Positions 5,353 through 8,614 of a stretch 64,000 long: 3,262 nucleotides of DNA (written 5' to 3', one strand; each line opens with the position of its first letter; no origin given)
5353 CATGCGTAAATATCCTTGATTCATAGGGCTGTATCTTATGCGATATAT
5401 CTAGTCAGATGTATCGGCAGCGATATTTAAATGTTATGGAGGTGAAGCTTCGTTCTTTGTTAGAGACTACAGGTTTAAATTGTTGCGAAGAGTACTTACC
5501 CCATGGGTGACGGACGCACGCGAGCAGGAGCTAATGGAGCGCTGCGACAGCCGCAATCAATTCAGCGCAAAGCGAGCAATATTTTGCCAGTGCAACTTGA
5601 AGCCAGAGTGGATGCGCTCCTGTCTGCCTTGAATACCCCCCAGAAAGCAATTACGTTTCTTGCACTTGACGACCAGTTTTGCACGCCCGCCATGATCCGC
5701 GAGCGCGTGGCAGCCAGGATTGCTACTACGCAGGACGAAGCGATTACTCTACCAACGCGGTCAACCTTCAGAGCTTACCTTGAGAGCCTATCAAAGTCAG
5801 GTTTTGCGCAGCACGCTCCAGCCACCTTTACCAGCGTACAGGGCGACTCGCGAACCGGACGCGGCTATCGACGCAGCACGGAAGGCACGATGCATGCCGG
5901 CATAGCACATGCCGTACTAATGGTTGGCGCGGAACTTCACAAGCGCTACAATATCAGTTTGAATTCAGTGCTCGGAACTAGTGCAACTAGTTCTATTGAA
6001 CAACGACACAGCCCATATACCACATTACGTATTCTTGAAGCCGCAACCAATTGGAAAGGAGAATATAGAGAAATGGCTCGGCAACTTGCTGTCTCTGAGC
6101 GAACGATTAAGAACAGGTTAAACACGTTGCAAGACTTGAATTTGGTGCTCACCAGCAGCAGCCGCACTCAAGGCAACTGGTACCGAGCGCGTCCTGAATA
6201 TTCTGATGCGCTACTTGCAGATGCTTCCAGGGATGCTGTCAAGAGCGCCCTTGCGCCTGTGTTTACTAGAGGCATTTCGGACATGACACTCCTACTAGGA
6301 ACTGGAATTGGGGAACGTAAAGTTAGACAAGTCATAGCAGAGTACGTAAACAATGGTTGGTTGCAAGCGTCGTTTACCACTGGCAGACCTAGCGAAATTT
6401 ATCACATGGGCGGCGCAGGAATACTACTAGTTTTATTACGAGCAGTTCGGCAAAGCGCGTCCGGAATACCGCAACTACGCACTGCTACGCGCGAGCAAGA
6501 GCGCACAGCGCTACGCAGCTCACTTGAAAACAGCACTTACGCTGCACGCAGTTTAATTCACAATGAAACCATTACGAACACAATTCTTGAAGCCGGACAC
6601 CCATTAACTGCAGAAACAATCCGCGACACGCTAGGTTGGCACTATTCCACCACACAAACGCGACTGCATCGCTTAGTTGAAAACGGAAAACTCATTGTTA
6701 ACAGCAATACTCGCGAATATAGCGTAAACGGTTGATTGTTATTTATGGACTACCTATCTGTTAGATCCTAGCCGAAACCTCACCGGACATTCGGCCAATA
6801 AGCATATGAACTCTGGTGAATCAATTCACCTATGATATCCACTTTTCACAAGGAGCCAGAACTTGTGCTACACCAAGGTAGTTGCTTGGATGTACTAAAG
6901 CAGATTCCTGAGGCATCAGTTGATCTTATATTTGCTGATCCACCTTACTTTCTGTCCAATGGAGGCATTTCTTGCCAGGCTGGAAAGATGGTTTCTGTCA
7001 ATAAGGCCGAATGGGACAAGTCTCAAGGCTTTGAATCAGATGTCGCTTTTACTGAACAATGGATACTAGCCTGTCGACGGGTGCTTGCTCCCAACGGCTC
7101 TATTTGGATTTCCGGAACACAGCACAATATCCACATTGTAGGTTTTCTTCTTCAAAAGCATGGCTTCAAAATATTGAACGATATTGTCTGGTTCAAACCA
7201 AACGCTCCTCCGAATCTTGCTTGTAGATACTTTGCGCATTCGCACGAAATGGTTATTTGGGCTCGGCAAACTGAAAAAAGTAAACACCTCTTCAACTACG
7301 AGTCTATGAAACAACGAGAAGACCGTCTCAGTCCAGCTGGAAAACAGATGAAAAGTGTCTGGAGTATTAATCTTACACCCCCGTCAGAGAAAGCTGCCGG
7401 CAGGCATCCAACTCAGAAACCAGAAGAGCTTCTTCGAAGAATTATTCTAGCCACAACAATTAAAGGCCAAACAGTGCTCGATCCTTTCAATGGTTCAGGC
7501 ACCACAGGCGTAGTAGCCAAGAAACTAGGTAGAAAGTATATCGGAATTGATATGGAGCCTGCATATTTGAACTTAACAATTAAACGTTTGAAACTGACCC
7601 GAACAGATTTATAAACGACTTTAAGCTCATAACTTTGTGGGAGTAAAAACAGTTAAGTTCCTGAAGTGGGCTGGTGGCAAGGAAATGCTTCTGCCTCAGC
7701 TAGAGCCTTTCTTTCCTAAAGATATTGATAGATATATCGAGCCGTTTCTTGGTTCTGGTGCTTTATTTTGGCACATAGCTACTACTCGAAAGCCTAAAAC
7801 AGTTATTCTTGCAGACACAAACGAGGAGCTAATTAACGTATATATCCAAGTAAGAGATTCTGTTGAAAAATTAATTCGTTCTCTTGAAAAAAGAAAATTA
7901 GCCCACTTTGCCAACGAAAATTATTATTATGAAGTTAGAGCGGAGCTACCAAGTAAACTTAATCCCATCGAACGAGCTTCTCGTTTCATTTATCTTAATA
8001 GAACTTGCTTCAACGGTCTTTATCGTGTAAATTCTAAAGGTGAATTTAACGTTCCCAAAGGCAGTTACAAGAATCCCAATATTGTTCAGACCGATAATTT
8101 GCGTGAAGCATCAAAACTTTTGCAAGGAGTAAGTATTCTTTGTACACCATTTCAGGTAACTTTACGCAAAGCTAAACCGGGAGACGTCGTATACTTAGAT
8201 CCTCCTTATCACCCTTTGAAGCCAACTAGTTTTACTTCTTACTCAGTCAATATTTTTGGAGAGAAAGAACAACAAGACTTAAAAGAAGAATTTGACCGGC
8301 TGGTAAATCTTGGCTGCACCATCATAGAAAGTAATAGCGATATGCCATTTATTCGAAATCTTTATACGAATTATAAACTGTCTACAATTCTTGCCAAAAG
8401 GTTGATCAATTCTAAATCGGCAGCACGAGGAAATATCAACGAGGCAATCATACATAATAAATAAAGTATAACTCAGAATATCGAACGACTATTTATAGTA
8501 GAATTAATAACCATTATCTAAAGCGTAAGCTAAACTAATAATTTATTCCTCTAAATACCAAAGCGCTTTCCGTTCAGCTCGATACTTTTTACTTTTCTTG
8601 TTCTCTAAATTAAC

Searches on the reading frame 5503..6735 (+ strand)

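Call 13: search_protein_families(library=pfam, proteins=[window:5503-6735:+])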
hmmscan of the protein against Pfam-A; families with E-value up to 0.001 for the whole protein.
window:5503-6735:+ (410 aa): 3 families
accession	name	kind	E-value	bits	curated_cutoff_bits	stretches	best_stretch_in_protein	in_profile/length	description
PF08279.18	HTH_11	-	1.7e-05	25.1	25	0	189-221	19-51/55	HTH domain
PF13730.12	HTH_36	-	0.00056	20.1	25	0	181-214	18-54/55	Helix-turn-helix domain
PF24033.1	DUF7342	-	0.00082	19.8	31.6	0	363-407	13-59/150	Family of unknown function (DUF7342)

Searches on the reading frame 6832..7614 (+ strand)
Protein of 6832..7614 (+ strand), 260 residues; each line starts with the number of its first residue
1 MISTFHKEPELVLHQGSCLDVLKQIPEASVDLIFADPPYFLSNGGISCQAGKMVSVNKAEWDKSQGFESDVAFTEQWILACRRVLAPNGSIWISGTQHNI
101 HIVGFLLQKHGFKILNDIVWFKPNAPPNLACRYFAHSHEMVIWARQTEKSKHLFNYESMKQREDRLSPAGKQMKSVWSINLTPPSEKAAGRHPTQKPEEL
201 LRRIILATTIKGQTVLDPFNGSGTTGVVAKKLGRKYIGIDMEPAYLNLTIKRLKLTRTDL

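Call 13: search_protein_families(library=pfam, proteins=[window:6832-7614:+])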
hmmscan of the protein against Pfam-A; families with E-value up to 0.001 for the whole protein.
window:6832-7614:+ (260 aa): 3 families
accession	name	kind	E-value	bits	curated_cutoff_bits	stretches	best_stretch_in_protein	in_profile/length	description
PF01555.25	N6_N4_Mtase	-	1.2e-63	215.5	26.7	1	30-249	1-219/221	DNA methylase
PF02086.21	MethyltransfD12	-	0.00011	22.5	22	0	211-250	20-59/253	D12 class N6 adenine-specific DNA methyltransferase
PF03602.21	Cons_hypoth95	-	0.00034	20.8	24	0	18-40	101-124/182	Conserved hypothetical protein 95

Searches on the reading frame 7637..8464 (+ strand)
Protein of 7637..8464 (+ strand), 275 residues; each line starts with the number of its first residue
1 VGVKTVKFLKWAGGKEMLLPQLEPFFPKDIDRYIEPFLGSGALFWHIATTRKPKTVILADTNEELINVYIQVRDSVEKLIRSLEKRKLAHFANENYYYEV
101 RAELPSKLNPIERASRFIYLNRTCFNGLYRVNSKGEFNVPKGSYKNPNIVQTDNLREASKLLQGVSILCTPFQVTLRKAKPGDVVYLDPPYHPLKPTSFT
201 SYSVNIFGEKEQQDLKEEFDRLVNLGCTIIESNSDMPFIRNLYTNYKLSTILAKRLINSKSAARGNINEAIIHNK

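Call 13: search_protein_families(library=pfam, proteins=[window:7637-8464:+])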
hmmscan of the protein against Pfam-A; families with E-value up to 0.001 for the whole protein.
window:7637-8464:+ (275 aa): 2 families
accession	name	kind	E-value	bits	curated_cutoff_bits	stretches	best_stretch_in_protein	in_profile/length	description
PF02086.21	MethyltransfD12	-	6.4e-64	216.6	22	1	11-253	1-249/253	D12 class N6 adenine-specific DNA methyltransferase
PF03602.21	Cons_hypoth95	-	0.00098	19.3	24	0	175-192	107-124/182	Conserved hypothetical protein 95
